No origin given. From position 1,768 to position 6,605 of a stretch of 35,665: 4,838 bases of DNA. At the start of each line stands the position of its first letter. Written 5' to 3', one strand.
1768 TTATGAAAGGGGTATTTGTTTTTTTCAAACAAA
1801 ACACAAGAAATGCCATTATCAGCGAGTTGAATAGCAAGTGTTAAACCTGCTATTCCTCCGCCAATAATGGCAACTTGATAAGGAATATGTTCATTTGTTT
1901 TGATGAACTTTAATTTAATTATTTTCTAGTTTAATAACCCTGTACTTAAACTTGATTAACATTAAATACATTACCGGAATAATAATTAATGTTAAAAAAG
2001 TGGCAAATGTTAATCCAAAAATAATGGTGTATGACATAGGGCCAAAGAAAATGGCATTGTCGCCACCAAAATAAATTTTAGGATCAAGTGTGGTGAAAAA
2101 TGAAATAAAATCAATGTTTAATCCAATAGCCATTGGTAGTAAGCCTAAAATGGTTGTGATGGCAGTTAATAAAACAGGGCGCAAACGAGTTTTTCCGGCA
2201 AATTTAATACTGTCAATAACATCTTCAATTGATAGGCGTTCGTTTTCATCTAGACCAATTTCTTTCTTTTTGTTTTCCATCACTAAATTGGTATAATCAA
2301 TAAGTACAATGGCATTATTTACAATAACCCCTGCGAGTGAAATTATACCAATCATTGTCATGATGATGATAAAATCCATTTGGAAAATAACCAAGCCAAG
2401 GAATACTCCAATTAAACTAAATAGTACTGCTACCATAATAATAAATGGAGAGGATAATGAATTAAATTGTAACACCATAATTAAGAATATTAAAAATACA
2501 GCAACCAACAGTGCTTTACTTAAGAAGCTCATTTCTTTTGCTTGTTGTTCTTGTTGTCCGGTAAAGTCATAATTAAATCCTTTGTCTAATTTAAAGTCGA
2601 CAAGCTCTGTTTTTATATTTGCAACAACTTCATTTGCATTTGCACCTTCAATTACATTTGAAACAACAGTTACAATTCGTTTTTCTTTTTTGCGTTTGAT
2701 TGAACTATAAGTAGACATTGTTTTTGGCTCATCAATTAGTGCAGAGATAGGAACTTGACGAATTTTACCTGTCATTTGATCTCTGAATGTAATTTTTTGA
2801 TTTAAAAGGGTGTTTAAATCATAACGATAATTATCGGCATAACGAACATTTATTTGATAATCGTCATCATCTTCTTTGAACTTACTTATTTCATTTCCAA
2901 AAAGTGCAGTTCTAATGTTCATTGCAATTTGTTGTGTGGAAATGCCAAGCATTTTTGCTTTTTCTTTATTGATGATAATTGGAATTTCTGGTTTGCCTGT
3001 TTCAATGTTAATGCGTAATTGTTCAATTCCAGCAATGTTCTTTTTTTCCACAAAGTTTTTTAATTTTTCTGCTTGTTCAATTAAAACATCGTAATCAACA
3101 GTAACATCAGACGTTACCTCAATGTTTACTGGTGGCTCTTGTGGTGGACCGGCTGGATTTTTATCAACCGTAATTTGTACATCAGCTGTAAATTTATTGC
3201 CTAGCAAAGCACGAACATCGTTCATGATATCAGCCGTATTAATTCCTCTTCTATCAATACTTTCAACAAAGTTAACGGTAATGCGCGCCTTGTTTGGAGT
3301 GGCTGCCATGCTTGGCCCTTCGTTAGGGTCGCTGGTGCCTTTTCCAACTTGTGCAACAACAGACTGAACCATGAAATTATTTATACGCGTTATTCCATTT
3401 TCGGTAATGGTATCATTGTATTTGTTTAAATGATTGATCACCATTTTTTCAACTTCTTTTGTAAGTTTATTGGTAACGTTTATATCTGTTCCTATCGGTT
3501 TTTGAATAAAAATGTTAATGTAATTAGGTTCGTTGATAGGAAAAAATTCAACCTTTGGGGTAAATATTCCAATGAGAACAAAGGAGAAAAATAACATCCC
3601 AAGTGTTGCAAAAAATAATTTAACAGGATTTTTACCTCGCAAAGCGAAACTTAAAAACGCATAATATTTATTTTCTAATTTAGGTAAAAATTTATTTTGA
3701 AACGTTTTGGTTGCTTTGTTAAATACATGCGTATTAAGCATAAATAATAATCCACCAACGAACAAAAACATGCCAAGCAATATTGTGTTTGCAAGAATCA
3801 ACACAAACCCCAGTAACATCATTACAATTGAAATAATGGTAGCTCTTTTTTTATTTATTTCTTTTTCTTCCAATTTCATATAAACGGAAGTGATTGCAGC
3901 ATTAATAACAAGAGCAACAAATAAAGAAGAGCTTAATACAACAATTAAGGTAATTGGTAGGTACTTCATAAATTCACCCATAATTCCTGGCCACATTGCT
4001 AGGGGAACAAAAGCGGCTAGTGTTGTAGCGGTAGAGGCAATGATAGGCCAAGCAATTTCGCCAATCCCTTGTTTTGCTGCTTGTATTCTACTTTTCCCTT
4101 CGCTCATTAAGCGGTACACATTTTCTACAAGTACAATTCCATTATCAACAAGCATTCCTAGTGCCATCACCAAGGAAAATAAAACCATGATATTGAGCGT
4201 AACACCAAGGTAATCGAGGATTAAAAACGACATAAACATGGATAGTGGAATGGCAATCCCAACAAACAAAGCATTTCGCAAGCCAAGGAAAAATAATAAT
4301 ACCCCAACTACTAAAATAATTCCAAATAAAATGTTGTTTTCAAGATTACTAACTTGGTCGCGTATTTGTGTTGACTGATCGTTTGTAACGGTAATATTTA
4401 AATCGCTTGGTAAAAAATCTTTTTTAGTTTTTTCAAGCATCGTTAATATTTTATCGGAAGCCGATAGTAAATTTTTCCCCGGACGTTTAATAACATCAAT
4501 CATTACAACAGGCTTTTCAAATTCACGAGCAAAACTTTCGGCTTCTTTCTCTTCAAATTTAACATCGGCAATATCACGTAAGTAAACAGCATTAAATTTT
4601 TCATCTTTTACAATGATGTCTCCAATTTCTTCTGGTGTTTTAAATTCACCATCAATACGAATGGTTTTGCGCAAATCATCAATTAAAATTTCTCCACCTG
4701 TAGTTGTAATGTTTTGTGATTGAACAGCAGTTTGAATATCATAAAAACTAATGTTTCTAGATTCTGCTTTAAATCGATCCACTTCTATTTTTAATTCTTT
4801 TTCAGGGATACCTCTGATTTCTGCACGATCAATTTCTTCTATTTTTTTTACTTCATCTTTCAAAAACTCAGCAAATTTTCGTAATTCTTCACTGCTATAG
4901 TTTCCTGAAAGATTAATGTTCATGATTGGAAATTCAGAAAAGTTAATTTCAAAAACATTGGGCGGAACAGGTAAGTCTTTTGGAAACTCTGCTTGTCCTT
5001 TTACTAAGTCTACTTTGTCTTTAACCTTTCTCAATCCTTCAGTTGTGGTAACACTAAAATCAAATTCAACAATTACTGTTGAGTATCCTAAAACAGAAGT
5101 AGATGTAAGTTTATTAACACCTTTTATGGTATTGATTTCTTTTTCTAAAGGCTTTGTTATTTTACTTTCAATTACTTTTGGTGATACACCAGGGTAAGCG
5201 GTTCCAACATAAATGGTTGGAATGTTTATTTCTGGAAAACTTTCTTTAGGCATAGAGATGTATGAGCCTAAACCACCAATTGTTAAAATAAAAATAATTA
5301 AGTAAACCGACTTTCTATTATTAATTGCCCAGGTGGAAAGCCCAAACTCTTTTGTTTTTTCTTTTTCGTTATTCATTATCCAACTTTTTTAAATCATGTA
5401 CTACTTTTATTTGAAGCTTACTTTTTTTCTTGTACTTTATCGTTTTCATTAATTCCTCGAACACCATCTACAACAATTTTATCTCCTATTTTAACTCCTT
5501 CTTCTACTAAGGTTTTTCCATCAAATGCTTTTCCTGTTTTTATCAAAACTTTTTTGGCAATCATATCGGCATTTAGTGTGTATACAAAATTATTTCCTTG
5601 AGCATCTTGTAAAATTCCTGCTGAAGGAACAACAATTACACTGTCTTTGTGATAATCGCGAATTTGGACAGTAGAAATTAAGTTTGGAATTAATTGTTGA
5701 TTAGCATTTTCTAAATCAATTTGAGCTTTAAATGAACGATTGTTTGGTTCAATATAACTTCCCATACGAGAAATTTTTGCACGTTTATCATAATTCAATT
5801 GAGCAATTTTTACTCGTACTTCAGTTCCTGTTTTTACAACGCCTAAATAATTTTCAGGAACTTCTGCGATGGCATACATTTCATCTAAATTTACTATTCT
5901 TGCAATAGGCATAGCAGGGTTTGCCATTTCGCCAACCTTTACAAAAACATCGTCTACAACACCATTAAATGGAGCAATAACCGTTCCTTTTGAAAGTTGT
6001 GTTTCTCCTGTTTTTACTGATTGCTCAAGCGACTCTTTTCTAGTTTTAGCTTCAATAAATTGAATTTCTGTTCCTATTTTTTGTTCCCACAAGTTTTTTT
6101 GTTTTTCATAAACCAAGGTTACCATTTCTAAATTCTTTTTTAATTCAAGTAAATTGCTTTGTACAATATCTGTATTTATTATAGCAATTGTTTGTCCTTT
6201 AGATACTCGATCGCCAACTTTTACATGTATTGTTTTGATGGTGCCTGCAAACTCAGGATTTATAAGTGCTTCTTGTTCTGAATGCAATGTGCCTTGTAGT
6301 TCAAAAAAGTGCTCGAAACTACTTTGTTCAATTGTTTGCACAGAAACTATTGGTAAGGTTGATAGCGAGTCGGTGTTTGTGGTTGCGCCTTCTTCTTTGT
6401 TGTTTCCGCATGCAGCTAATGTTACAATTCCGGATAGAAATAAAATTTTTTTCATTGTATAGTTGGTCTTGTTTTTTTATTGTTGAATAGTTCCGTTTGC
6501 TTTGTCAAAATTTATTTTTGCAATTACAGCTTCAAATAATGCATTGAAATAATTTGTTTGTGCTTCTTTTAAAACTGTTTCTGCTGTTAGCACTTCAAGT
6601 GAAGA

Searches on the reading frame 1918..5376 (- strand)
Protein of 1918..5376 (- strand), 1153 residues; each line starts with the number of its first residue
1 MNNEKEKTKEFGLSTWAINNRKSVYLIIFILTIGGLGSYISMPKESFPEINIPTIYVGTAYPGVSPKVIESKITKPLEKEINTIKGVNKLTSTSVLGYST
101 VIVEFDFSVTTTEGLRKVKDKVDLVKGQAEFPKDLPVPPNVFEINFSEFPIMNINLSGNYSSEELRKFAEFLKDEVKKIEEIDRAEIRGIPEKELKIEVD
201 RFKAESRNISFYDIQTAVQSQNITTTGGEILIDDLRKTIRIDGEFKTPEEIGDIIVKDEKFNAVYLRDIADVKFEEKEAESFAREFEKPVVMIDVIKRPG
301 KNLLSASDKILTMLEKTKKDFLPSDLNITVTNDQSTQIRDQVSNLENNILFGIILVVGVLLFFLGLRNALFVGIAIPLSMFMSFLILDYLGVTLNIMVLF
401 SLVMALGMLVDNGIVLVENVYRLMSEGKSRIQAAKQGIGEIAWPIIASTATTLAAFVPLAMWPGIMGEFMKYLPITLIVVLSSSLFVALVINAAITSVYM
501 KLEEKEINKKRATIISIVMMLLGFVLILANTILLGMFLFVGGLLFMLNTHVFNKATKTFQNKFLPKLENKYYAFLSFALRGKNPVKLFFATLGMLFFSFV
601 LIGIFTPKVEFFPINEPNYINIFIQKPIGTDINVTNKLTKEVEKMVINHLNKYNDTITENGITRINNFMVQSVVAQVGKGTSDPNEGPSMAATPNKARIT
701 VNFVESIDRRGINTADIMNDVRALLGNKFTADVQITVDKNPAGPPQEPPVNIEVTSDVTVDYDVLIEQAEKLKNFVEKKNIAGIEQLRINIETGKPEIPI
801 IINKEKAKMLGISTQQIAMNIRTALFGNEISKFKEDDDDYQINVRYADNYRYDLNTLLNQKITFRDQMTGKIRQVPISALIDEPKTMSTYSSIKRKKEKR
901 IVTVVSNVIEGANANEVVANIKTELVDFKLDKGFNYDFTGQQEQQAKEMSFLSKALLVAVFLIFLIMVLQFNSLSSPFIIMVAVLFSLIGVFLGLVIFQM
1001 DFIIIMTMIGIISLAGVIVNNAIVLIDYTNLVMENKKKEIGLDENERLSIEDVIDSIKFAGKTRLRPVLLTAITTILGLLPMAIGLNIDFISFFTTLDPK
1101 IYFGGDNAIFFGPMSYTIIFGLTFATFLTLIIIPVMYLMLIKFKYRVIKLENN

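Call 62: search_protein_families(library=pfam, proteins=[window:1918-5376:-], max_evalue=0.00001)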
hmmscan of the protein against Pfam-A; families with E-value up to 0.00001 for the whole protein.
window:1918-5376:- (1153 aa): 1 family
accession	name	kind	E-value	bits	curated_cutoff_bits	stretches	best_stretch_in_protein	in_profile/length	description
PF00873.25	ACR_tran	-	2e-168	562.5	28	1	15-1140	3-1020/1021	AcrB/AcrD/AcrF family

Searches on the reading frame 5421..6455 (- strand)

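Call 62: search_protein_families(library=pfam, proteins=[window:5421-6455:-], max_evalue=0.00001)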
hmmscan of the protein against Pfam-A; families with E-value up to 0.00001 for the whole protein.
window:5421-6455:- (345 aa): 4 families
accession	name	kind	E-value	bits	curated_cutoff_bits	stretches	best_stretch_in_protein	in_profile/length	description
PF16576.10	HlyD_D23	-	2.8e-24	86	30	1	60-259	17-212/214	Barrel-sandwich domain of CusB or HlyD membrane-fusion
PF13437.12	HlyD_3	-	5.4e-18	66.1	22.2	1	158-252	1-97/106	HlyD family secretion protein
PF13533.13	Biotin_lipoyl_2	-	4.9e-09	36.2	29.8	1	65-94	3-32/32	Biotin-lipoyl like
PF00364.28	Biotin_lipoyl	-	1.3e-06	28.6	22.1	0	71-96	10-39/73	Biotin-requiring enzyme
